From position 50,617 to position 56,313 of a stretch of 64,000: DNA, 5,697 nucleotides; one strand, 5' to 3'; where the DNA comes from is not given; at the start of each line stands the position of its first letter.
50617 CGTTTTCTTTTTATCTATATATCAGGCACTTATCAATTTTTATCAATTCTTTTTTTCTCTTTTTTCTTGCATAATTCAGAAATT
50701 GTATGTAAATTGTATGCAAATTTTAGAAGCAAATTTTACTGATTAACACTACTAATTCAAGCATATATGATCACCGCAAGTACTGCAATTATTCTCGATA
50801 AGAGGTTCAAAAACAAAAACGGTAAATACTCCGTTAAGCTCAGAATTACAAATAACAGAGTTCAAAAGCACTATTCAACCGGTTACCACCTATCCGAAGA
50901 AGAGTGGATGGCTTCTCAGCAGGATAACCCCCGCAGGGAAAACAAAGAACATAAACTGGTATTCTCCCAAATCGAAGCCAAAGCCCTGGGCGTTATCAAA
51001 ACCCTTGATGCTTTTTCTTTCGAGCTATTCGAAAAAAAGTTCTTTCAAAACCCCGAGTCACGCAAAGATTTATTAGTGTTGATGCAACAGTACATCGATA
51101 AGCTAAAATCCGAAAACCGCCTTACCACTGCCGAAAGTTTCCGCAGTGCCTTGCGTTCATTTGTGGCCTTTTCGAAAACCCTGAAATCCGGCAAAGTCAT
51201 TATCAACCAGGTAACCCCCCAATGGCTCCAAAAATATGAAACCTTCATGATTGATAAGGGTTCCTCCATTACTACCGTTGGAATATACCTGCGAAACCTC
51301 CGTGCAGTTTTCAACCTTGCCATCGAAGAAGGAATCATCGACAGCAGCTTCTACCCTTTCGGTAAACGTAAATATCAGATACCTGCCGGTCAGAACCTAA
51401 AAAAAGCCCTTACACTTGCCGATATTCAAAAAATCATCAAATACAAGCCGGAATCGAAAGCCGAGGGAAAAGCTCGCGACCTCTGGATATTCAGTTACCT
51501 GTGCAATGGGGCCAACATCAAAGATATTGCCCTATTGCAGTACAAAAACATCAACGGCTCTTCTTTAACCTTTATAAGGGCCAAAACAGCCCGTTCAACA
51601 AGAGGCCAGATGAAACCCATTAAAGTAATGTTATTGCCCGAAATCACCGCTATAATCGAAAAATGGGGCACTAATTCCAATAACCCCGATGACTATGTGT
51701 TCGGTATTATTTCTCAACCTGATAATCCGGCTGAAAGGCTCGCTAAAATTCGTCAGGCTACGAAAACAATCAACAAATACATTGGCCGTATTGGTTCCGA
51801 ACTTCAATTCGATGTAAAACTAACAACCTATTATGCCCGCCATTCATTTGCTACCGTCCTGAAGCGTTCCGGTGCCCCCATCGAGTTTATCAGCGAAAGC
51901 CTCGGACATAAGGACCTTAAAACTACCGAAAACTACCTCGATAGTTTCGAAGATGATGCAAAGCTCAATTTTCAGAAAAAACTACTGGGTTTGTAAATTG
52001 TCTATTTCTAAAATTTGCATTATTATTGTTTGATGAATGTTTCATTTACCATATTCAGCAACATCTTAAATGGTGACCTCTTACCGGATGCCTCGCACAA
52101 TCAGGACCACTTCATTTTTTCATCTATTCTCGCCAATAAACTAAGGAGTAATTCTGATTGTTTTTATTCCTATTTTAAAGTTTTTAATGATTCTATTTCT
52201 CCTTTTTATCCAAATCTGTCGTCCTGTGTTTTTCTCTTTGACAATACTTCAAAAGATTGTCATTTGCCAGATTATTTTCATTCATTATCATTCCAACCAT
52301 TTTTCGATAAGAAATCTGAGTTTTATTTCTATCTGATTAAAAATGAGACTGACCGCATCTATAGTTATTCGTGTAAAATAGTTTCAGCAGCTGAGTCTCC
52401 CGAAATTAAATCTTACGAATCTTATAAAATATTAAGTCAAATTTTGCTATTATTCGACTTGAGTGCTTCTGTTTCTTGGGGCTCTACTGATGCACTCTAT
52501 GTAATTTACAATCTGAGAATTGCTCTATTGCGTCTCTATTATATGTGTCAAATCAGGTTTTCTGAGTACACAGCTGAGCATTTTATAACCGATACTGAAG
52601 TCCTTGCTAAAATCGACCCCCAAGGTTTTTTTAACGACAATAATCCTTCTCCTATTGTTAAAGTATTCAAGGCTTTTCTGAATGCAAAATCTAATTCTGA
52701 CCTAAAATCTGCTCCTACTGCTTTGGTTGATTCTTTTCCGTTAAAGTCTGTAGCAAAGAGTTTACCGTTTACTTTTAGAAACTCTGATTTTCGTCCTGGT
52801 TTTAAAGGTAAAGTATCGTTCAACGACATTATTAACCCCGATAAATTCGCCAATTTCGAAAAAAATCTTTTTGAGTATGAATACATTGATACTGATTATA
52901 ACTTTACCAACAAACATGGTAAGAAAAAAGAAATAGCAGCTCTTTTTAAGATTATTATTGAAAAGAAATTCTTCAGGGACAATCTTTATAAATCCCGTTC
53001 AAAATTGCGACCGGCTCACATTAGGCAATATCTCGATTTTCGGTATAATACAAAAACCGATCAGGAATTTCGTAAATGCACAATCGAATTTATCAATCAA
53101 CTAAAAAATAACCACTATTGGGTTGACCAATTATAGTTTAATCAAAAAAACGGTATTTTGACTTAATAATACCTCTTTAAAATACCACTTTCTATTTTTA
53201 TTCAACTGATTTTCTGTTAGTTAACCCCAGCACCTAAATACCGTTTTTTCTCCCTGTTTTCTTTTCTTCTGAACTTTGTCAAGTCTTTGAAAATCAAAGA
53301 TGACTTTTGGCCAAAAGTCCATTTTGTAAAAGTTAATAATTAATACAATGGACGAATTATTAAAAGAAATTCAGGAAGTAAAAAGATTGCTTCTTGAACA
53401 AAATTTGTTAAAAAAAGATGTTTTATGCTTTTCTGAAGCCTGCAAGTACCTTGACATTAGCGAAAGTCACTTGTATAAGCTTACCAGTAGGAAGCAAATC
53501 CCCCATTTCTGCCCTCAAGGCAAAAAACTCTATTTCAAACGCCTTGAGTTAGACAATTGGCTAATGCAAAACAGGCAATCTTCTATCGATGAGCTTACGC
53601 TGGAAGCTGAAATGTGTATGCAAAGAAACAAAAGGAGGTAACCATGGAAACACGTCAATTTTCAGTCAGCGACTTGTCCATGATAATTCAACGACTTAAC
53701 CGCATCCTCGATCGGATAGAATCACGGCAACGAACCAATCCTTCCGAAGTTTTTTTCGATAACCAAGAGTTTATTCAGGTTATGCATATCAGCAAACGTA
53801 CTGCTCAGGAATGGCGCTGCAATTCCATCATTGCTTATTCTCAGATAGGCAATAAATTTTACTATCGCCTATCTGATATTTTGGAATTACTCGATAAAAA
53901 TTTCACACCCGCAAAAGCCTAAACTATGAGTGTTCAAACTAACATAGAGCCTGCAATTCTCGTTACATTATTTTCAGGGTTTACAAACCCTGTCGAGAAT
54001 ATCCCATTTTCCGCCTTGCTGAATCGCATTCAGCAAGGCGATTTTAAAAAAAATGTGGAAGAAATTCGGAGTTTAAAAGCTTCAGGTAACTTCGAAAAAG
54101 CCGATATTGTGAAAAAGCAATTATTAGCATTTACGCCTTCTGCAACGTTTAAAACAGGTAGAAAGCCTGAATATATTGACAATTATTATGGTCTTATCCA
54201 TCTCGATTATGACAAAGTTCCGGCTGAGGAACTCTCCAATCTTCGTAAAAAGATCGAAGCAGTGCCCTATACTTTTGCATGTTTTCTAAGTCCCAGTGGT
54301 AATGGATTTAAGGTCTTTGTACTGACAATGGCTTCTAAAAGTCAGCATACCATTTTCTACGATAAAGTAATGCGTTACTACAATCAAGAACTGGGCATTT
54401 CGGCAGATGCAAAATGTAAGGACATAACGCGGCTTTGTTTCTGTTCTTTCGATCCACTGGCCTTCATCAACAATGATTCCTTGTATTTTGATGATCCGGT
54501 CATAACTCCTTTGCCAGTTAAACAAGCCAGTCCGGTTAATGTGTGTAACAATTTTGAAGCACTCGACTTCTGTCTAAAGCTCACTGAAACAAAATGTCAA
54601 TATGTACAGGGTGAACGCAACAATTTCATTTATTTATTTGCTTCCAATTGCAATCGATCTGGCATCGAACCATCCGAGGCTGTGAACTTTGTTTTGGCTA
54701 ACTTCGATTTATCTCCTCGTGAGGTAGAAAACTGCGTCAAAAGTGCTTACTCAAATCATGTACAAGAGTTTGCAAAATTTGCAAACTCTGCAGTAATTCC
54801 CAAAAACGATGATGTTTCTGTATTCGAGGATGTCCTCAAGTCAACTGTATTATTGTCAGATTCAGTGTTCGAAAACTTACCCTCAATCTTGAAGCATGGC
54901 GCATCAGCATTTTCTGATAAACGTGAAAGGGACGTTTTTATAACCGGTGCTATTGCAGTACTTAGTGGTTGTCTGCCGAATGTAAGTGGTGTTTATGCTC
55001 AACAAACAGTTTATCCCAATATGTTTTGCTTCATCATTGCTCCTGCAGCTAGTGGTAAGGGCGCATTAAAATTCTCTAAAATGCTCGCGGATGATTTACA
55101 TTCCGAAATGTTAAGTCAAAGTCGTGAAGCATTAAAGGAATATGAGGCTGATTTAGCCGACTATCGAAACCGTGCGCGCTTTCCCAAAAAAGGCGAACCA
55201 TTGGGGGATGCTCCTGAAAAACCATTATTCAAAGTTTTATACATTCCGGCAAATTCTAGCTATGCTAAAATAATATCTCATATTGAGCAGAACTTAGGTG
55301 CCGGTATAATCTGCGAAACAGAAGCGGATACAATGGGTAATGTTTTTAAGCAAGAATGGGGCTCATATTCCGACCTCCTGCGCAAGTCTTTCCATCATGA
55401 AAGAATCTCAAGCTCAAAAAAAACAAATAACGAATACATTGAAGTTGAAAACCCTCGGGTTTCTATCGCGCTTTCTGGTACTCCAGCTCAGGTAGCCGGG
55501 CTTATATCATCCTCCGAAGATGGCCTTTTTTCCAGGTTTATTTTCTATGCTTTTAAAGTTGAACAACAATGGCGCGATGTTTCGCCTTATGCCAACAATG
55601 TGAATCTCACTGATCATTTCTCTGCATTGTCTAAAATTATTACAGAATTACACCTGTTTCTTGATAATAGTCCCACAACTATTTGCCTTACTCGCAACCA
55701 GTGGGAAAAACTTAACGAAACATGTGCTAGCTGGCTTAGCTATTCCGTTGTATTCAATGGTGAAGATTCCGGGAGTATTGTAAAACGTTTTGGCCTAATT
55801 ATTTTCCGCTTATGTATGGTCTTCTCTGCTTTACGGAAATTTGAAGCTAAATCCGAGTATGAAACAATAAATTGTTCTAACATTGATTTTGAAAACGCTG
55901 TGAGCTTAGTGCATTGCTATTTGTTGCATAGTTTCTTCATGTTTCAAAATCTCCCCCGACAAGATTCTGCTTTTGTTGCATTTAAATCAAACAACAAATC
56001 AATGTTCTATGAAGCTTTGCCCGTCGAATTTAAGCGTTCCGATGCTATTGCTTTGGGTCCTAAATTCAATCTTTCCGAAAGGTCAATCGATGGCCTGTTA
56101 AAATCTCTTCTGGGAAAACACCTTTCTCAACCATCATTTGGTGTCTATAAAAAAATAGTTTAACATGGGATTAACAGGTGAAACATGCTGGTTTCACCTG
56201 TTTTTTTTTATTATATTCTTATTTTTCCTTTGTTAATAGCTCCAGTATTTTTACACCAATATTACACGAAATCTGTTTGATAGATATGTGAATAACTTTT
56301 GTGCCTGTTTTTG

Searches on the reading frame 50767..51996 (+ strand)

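Call 3: search_protein_families(library=pfam, proteins=[window:50767-51996:+], max_evalue=0.01)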
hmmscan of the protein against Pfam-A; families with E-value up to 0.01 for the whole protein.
window:50767-51996:+ (409 aa): 4 families
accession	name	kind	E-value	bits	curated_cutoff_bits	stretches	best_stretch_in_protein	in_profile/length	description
PF13102.12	Phage_int_SAM_5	-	5.8e-20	71.9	22.3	1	101-203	1-96/98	Phage integrase SAM-like domain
PF00589.27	Phage_integrase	-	4e-14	53.2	27.1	1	215-394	3-169/172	Phage integrase family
PF17293.8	Arm-DNA-bind_5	-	4.2e-09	37.2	22.6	1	8-74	1-66/87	Arm DNA-binding domain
PF02899.23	Phage_int_SAM_1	-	0.0017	19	22.3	0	107-189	2-83/83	Phage integrase, N-terminal SAM-like domain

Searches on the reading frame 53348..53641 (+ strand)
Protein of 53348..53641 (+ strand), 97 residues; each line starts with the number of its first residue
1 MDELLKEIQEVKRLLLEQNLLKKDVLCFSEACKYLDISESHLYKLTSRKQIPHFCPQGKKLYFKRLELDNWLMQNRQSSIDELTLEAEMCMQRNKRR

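Call 3: search_protein_families(library=pfam, proteins=[window:53348-53641:+], max_evalue=0.01)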
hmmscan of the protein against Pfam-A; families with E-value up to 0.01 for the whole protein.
window:53348-53641:+ (97 aa): 1 family
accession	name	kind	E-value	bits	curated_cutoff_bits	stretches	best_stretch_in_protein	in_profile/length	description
PF12728.13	HTH_17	-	1.7e-11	44.6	27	1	29-76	5-51/51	Helix-turn-helix domain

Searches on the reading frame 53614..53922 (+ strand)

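Call 3: search_protein_families(library=pfam, proteins=[window:53614-53922:+], max_evalue=0.01)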
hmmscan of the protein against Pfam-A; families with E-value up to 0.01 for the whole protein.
window:53614-53922:+ (102 aa): 1 family
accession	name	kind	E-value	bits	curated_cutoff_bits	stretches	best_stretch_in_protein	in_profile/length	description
PF12728.13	HTH_17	-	1.3e-06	29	27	1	50-96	4-50/51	Helix-turn-helix domain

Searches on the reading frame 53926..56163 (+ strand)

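Call 3: search_protein_families(library=pfam, proteins=[window:53926-56163:+], max_evalue=0.01)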
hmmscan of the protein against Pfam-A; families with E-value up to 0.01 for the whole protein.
window:53926-56163:+ (745 aa): 3 families
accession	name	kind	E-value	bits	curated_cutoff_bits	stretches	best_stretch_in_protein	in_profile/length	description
PF13148.11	DUF3987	-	1.3e-62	212.5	27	1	333-669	2-358/364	Protein of unknown function (DUF3987)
PF08800.15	BT4734-like_N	-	6.7e-29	101.2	22.4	1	62-180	2-133/134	BT4734-like, N-terminal domain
PF08708.16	PriCT_1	-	0.0002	21.4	21.1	1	222-277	4-64/67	Primase C terminal 1 (PriCT-1)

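Call 4: search_protein_families(library=padloc, proteins=[window:53926-56163:+], max_evalue=0.01)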
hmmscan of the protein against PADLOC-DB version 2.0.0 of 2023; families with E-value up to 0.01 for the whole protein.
window:53926-56163:+ (745 aa): 2 families
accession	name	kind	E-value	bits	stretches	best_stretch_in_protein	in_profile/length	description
PDLC03818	RTasVirE-PriCT2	-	4.4e-40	136.1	1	20-188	15-186/320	DRT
PDLC01618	PrimPol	-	3.4e-35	119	1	62-179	2-120/121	"CAS-I,CAS-II,CAS-III,CAS-IV,CAS-V,CAS-VI; associated"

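Call 5: search_protein_families(library=ncbifam, proteins=[window:53926-56163:+], max_evalue=0.01)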
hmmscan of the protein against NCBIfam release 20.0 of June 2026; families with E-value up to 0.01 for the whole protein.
window:53926-56163:+ (745 aa): 1 family
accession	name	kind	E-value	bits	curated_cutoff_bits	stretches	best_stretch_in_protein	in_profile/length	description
NF040562.1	PrimPol_Db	equivalog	1e-15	57.8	200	1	38-185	31-183/335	CRISPR-associated primase-polymerase type B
